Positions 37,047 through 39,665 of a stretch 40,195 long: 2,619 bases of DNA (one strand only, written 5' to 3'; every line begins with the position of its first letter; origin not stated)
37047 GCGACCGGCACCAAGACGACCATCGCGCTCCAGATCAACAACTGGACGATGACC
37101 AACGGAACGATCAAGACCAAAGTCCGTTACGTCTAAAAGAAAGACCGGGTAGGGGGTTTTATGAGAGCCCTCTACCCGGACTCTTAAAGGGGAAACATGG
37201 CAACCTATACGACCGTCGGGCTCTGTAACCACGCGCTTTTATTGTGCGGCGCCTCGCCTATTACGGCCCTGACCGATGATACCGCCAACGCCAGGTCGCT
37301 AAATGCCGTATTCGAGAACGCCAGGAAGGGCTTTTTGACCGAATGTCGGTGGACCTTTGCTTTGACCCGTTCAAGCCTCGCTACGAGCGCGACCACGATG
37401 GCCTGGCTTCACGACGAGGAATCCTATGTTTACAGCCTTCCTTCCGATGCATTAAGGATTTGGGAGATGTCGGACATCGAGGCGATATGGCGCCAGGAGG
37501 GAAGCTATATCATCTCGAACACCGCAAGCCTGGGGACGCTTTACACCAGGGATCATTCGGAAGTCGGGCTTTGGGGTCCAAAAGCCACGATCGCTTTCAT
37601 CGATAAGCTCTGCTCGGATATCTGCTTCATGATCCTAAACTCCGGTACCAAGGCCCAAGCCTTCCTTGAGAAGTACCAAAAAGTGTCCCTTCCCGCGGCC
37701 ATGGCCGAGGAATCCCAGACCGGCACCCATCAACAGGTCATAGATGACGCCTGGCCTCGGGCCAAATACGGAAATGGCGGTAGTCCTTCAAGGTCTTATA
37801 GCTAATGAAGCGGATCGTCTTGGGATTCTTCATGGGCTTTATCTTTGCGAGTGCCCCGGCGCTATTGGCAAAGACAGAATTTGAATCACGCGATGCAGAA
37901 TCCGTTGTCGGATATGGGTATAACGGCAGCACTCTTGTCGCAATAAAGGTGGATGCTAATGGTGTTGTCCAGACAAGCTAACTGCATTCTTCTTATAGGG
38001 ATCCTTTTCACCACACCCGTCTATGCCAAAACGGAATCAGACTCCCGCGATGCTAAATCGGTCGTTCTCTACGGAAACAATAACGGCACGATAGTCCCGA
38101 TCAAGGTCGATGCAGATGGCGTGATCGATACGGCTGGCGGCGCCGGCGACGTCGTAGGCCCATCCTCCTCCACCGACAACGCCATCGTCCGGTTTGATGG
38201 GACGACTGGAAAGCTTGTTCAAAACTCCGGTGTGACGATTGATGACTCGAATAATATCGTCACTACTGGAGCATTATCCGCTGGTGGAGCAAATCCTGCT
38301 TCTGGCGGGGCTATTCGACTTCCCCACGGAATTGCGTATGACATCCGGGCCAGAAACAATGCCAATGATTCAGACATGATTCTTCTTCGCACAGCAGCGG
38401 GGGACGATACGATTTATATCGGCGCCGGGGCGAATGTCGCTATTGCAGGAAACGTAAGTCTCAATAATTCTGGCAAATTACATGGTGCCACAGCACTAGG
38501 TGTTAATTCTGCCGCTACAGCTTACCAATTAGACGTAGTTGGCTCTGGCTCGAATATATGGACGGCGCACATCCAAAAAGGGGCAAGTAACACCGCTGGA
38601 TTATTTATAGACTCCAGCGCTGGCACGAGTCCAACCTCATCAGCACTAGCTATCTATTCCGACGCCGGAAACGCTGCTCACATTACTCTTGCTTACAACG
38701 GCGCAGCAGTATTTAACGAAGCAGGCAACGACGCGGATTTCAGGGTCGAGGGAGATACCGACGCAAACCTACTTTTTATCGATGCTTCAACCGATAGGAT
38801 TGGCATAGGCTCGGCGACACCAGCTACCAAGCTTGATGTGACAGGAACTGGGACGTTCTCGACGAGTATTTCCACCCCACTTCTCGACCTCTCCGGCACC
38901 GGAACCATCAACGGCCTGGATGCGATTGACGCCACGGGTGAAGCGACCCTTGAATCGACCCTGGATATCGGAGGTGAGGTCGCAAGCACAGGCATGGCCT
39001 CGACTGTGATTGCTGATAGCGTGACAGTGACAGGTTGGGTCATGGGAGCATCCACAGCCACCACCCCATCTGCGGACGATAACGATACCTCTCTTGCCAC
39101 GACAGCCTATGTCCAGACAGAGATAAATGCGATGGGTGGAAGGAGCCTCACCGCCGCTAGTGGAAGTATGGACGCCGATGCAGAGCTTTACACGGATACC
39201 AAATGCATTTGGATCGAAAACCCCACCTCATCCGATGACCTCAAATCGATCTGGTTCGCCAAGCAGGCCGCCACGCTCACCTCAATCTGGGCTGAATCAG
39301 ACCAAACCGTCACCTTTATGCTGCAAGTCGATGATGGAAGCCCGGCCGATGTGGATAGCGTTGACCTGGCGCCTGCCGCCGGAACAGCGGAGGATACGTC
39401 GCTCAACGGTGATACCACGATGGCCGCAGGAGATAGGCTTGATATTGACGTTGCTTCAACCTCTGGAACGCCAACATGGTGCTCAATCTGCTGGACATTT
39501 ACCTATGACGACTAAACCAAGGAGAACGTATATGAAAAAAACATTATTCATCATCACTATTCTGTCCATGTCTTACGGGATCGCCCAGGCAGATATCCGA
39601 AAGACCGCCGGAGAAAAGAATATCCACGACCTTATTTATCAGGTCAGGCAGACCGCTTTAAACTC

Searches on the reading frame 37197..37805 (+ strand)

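Call 9: search_protein_families(library=phrogs, proteins=[window:37197-37805:+], max_evalue=0.001)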
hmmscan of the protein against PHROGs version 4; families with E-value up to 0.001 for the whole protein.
window:37197-37805:+ (202 aa): 2 families
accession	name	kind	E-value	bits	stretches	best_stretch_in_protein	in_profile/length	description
phrog_394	-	tail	4.3e-30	105.6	1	5-189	3-187/190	tail protein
phrog_9239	-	tail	2.1e-10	40.7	1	7-168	5-168/741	tail tubular protein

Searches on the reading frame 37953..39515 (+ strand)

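Call 9: search_protein_families(library=phrogs, proteins=[window:37953-39515:+], max_evalue=0.001)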
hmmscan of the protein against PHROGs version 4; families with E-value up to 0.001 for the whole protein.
window:37953-39515:+ (520 aa): 1 family
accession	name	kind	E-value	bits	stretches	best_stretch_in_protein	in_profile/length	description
phrog_5906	-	unknown function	2.5e-05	25.3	1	258-340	16-109/197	-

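Call 11: search_protein_families(library=ncbifam, proteins=[window:37953-39515:+], max_evalue=0.01)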
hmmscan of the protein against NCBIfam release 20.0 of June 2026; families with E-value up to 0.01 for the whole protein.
window:37953-39515:+ (520 aa): 0 families

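Call 63: search_protein_families(library=pfam, proteins=[window:37953-39515:+], max_evalue=0.01)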
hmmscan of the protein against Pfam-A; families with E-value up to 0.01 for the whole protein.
window:37953-39515:+ (520 aa): 0 families
